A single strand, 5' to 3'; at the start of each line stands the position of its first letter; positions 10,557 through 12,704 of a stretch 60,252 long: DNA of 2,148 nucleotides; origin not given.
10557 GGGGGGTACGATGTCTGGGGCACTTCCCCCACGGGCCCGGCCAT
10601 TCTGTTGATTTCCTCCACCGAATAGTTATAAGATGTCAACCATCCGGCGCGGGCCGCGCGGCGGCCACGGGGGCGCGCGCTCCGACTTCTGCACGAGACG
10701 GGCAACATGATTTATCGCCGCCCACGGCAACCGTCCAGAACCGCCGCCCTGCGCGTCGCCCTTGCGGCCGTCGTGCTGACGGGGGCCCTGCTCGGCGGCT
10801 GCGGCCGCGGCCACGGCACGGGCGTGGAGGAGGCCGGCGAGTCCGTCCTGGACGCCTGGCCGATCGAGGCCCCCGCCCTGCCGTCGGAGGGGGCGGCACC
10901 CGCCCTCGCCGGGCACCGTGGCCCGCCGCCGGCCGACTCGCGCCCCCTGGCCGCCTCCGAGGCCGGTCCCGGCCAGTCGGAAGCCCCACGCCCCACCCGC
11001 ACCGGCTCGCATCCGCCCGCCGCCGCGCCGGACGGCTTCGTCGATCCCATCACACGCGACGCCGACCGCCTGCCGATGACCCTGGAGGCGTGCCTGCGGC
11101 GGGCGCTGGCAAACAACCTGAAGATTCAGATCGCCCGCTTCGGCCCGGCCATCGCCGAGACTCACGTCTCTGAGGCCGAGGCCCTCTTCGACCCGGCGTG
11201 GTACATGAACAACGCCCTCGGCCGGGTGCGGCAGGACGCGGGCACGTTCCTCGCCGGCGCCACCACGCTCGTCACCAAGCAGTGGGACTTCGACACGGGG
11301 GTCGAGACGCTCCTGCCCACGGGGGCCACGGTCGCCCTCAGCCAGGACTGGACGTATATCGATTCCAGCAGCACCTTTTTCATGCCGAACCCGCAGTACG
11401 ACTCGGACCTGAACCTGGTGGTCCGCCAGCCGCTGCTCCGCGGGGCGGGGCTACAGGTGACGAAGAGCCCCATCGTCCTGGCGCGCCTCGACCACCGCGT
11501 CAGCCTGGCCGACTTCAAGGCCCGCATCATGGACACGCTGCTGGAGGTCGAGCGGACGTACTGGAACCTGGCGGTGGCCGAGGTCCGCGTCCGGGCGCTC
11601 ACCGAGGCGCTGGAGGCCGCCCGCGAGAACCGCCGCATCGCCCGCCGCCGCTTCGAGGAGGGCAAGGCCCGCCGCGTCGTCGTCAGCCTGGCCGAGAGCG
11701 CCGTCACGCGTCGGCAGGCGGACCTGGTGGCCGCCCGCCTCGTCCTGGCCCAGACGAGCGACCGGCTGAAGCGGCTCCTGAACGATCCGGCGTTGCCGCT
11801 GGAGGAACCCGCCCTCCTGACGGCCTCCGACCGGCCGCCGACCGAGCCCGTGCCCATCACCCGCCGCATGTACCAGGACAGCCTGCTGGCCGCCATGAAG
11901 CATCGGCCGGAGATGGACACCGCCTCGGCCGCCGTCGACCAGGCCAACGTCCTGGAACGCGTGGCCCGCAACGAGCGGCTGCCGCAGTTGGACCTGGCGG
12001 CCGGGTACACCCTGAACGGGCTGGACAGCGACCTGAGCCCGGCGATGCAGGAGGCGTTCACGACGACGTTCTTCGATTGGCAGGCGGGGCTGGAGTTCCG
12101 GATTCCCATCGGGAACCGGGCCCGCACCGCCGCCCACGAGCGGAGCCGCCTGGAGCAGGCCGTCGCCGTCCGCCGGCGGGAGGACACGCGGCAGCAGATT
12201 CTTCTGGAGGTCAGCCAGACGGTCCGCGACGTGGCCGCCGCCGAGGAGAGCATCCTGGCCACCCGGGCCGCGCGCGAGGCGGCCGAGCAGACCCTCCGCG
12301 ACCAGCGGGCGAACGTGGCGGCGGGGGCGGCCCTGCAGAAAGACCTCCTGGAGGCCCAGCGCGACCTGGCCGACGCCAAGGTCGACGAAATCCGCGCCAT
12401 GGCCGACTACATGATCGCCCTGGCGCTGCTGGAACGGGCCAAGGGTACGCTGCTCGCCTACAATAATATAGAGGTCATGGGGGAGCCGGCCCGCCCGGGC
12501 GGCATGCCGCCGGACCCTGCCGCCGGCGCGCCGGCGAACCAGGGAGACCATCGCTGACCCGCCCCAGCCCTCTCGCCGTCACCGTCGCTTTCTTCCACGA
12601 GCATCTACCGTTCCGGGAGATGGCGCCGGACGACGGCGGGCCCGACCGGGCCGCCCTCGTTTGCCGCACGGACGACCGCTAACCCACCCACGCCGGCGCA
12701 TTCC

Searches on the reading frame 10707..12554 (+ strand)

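Call 12: search_protein_families(library=pfam, proteins=[window:10707-12554:+], max_evalue=0.001)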
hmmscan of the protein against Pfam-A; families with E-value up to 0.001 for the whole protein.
window:10707-12554:+ (616 aa): 1 family
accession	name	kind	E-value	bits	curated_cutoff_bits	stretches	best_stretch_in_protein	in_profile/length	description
PF02321.23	OEP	-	4.6e-43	147.7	22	2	390-580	2-187/187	Outer membrane efflux protein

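Call 82: search_protein_families(library=padloc, proteins=[window:10707-12554:+], max_evalue=0.01)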
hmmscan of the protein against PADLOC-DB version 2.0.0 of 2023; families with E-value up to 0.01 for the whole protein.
window:10707-12554:+ (616 aa): 0 families
